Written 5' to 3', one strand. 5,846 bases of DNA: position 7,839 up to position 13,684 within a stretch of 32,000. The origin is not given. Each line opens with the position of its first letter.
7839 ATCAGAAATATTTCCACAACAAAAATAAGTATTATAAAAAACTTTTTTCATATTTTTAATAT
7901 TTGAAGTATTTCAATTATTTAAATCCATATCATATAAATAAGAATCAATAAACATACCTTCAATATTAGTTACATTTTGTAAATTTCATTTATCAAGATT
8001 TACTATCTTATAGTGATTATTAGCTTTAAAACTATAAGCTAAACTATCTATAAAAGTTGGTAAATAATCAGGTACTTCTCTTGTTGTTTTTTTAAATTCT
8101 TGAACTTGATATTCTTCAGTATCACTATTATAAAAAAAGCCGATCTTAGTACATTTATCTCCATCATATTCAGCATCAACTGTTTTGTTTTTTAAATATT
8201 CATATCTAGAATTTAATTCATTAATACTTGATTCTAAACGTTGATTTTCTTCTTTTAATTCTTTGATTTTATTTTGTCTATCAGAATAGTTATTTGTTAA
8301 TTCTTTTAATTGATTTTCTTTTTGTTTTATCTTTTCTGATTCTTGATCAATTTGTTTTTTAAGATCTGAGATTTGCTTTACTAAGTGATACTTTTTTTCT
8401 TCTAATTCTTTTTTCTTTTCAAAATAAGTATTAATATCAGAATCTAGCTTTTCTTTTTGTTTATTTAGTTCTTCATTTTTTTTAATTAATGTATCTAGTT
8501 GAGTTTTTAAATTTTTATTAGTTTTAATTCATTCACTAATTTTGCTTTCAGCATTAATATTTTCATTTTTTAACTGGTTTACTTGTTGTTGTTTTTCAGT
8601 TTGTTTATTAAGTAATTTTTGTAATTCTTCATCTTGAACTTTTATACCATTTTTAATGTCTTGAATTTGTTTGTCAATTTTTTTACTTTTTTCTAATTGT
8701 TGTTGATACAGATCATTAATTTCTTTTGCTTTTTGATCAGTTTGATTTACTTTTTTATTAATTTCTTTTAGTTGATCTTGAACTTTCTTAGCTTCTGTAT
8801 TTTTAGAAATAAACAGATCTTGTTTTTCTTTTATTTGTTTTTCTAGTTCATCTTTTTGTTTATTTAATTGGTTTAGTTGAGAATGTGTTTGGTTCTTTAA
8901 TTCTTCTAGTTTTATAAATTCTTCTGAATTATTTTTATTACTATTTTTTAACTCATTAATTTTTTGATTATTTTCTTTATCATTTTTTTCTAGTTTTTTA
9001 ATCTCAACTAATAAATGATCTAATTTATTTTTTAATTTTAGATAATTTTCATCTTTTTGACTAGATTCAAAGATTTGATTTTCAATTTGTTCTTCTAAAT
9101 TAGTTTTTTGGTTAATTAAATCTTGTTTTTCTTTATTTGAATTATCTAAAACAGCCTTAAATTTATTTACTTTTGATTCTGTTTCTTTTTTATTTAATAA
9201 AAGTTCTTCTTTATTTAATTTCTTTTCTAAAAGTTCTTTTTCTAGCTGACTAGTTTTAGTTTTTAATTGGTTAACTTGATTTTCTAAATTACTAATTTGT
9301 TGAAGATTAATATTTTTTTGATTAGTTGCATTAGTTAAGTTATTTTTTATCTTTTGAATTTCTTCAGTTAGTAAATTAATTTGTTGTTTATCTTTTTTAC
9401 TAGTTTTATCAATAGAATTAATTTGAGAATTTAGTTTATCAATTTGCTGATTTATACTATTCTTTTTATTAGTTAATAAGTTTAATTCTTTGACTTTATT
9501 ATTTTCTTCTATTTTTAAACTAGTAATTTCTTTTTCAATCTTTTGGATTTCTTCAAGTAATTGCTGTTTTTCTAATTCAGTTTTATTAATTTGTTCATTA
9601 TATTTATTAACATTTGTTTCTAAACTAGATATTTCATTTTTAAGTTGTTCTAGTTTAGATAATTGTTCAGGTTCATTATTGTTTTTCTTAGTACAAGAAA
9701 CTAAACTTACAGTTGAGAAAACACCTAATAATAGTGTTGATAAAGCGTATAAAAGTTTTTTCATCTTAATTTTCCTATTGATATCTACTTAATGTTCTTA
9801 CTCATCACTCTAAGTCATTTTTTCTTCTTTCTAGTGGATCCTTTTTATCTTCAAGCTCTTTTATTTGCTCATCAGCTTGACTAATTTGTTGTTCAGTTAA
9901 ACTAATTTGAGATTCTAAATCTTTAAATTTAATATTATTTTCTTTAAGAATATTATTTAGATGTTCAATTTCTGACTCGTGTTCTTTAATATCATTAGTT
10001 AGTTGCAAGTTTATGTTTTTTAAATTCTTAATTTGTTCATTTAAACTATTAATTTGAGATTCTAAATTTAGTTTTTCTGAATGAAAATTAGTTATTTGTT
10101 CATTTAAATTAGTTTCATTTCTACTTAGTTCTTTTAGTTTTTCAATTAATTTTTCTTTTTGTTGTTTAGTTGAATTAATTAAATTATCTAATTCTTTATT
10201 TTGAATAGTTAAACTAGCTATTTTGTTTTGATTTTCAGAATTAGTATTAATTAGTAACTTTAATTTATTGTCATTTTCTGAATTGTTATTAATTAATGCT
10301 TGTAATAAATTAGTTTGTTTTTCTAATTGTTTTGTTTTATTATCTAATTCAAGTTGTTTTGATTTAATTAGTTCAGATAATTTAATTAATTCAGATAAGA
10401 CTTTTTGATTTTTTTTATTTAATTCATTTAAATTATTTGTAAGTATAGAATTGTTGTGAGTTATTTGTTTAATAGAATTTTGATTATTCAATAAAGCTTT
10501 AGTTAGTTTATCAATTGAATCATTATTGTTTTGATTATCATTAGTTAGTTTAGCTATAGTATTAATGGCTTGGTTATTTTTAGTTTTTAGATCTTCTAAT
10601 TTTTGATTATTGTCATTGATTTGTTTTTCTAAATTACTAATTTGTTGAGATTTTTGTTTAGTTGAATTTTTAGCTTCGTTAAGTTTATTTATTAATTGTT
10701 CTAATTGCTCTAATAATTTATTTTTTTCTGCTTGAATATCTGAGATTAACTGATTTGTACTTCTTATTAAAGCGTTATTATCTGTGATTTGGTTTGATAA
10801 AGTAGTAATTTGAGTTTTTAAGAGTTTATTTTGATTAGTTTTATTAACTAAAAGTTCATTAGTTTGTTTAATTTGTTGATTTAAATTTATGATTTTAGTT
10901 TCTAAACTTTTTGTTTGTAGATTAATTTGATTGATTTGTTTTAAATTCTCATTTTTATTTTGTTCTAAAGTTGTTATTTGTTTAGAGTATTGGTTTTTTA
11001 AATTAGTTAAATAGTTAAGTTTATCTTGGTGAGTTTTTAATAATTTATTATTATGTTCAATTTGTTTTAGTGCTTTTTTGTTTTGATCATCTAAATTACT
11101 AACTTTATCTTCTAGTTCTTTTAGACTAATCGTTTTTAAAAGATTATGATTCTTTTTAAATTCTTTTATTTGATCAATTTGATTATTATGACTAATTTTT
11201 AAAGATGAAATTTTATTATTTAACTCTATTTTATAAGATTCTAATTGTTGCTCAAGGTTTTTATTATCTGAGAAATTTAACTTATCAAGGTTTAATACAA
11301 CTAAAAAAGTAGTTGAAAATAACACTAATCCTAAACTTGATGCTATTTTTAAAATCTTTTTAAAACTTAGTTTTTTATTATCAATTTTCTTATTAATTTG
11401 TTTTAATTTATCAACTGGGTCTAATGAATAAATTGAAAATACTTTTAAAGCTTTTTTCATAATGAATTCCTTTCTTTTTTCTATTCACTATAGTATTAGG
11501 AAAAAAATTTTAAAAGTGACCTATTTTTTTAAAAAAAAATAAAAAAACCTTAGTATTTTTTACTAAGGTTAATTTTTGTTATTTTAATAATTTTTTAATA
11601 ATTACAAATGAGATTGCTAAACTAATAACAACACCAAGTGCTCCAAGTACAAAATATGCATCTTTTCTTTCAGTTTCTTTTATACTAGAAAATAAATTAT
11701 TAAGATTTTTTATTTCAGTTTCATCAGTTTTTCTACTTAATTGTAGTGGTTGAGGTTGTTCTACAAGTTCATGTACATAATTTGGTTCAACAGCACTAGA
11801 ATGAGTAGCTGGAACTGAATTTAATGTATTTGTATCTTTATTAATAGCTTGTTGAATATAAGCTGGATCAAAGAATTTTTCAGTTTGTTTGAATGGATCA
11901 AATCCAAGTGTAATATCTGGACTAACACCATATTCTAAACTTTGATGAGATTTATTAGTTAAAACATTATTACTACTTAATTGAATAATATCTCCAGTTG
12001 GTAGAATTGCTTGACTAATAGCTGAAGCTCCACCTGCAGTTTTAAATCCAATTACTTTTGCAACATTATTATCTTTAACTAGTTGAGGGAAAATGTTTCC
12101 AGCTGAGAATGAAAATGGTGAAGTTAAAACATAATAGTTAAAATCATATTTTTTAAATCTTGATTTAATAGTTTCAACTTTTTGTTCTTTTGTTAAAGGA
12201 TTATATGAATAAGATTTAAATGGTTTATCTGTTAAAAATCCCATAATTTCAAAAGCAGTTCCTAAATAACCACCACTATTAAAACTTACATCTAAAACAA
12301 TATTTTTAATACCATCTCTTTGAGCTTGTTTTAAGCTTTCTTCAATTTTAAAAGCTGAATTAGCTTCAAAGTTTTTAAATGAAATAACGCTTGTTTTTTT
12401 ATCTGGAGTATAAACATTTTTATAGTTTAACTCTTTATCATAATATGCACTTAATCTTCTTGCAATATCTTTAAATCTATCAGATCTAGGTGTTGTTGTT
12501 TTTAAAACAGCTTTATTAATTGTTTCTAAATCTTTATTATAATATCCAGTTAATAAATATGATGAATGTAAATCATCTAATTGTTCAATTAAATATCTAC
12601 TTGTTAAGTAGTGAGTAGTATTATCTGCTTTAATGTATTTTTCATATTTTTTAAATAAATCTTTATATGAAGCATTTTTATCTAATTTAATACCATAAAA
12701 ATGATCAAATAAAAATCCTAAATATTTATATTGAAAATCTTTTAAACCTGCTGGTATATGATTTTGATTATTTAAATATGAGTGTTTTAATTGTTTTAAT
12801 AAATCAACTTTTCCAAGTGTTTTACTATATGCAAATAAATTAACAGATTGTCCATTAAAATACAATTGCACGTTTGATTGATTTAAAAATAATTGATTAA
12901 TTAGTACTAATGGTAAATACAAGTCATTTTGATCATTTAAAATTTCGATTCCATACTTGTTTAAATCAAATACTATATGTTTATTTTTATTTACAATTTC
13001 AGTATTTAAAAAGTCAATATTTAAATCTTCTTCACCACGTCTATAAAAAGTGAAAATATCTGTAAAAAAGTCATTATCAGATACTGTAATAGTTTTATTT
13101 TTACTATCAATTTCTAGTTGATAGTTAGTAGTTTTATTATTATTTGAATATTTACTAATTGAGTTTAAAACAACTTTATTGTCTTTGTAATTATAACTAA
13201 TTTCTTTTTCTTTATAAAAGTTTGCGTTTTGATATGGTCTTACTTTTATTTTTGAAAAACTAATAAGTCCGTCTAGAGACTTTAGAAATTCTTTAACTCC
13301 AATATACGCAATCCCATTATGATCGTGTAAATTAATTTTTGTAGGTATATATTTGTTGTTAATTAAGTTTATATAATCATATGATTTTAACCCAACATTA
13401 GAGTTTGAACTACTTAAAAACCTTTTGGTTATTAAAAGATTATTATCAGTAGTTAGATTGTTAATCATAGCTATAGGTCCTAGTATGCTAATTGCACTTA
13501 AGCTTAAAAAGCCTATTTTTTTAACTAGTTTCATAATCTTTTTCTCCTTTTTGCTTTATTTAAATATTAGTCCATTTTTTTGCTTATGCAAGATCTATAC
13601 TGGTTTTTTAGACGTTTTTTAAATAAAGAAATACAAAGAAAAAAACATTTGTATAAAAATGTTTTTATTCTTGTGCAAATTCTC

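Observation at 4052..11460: Tandem stalk-and-head surface lipoprotein module led by an anchor-only coiled-coil gene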

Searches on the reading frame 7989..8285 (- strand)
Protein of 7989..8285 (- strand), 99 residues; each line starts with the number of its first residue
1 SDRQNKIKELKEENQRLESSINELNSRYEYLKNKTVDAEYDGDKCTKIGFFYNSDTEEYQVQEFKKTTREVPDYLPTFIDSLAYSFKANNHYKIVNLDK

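Call 14: find_related_loci(query=A1, collection=genome_contigs, flank=10000)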
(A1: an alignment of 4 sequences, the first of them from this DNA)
Query A1 (99 aa) in genome_contigs; peptide patterns used: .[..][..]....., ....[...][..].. (x = any residue, [..] = any of these).
532 stretches matched a pattern; 1 encode a relative of the query (tblastn E <= 1e-3); 1 distinct loci.
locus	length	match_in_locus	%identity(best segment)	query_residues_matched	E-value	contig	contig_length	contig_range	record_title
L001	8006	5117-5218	56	3-36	1e-6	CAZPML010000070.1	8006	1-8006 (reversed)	MAG TPA_asm: uncultured archaeon isolate binchicken_co6_203 genome assembly, contig: NODE_11629_length_8006_cov_4.844548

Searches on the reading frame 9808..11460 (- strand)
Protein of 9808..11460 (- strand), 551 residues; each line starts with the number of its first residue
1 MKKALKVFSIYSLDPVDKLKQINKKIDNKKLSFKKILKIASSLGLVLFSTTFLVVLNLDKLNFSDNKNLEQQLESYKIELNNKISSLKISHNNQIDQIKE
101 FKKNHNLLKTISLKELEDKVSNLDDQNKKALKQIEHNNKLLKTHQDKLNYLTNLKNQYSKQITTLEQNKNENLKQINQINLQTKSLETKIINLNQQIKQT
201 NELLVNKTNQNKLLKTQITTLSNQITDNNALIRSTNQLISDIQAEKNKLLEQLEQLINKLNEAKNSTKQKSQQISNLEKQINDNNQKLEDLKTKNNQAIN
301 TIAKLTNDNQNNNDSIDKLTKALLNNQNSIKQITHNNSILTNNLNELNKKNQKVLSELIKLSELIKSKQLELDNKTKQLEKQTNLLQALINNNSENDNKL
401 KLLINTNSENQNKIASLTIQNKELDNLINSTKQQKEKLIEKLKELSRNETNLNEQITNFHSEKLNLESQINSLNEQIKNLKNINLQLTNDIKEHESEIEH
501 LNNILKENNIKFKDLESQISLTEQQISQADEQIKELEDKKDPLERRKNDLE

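Call 86: predict_structure(protein=window:9808-11460:-)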
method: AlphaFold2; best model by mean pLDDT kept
length: 551 residues; sequences in the alignment: 1
mean_pLDDT: 67.0   pTM: 0.37
mean pLDDT of the five models: 67.0, 66.7, 66.6, 63.6, 62.9
residues with pLDDT >= 90: 0; 70-90: 315; 50-70: 108; < 50: 128
segments of 3 or more residues with pLDDT < 50: 1-17, 19-39, 41-45, 49-72, 266-276, 278-280, 295-304, 306-314, 381-399
pLDDT, mean of each block of 10 residues (from residue 1): 31 43 42 44 46 40 38 63 69 69 58 72 82 81 86 85 84 82 78 75 77 79 82 82 84 77 52 47 54 49 45 48 54 62 70 72 74 68 41 43 67 76 81 79 76 77 80 84 85 86 81 79 74 72 61 46
secondary structure, 60 per line:
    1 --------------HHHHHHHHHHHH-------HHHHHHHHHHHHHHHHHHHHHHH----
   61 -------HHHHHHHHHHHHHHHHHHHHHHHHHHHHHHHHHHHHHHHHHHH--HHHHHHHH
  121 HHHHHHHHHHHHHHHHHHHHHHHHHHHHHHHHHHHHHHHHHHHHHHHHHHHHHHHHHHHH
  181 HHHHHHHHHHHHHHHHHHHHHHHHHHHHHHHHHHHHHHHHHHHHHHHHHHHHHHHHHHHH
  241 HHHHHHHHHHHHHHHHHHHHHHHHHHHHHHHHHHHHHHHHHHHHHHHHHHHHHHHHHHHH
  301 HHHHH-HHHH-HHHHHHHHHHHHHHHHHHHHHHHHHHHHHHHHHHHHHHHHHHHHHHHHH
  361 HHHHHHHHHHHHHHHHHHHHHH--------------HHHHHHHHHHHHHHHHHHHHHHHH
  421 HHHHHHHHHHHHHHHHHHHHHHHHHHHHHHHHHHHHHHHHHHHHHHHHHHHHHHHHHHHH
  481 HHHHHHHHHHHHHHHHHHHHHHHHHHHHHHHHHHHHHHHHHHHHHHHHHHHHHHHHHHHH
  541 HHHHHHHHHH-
elements in order: H15-26 H34-56 H68-110 H113-305 H307-310 H312-382 H397-550

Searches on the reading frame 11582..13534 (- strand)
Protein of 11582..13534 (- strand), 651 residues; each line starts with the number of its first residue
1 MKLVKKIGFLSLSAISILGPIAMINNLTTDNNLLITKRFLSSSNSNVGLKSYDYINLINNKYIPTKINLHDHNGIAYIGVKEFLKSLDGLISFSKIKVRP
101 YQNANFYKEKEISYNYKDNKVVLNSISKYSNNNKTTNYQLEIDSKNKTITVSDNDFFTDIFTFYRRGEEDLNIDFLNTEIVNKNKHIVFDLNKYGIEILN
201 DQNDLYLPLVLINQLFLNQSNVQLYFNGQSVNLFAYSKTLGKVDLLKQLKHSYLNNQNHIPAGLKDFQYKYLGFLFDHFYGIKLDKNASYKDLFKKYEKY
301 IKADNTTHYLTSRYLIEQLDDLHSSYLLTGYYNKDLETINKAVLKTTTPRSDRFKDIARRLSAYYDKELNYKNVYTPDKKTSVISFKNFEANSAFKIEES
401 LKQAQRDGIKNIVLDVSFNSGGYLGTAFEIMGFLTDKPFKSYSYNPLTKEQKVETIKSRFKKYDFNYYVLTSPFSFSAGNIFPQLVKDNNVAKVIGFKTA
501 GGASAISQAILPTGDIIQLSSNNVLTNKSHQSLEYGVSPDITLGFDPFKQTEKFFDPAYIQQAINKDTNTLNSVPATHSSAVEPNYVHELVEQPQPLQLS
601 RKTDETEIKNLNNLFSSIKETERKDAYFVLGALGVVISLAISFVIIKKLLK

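Call 5: search_protein_families(library=pfam, max_evalue=1, proteins=[window:11582-13534:-])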
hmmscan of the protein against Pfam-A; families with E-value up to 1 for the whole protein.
seq(651 aa): 1 family
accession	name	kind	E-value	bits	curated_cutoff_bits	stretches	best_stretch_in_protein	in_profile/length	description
PF03572.23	Peptidase_S41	-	2.3e-25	89.5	24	1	382-542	3-164/165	Peptidase family S41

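Call 6: search_protein_families(library=ncbifam, max_evalue=1, proteins=[window:11582-13534:-])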
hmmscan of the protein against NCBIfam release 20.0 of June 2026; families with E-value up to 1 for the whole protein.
seq(651 aa): 9 families
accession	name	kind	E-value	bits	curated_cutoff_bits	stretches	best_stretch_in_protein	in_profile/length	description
TIGR00225.1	prc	subfamily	4.7e-15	55.5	218.6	1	378-544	150-315/335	C-terminal processing peptidase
NF052377.1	lmo1851_S41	exception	1.4e-12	47.1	725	1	378-550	203-374/468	lmo1851 family serine protease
NF033424.1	chlamy_CPAF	equivalog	2.7e-10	39.5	250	1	461-545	453-540/564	protease-like activity factor CPAF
NF045589.1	Cterm_S41_CtpB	exception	7.2e-10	38.1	633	1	378-560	217-397/416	carboxyl-terminal processing protease CtpB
NF045590.1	Cterm_S41_CtpC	exception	7.2e-09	34.9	665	1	374-545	211-380/418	carboxyl-terminal processing protease CtpC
NF045588.1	Cterm_S41_CtpA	exception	2.8e-08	33.1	625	1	379-550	214-383/401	carboxyl-terminal processing protease CtpA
TIGR03900.1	prc_long_Delta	hypoth_equivalog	2.8e-08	32.2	660.95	1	383-555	241-414/973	MXAN_5808 family serine peptidase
NF008388.1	PRK11186.1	exception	3.8e-06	25.6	825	1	376-501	352-476/663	carboxy terminal-processing peptidase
NF045591.1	Cterm_S41_CtpZ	exception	0.00014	20.7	525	1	388-544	221-375/403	carboxyl-terminal processing protease CtpZ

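Call 11: find_encoding_contigs(protein=window:11582-13534:-, flank=10000, max_places=4)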
Protein window:11582-13534:- (651 aa): no gene with exactly this product is on record in the collection.
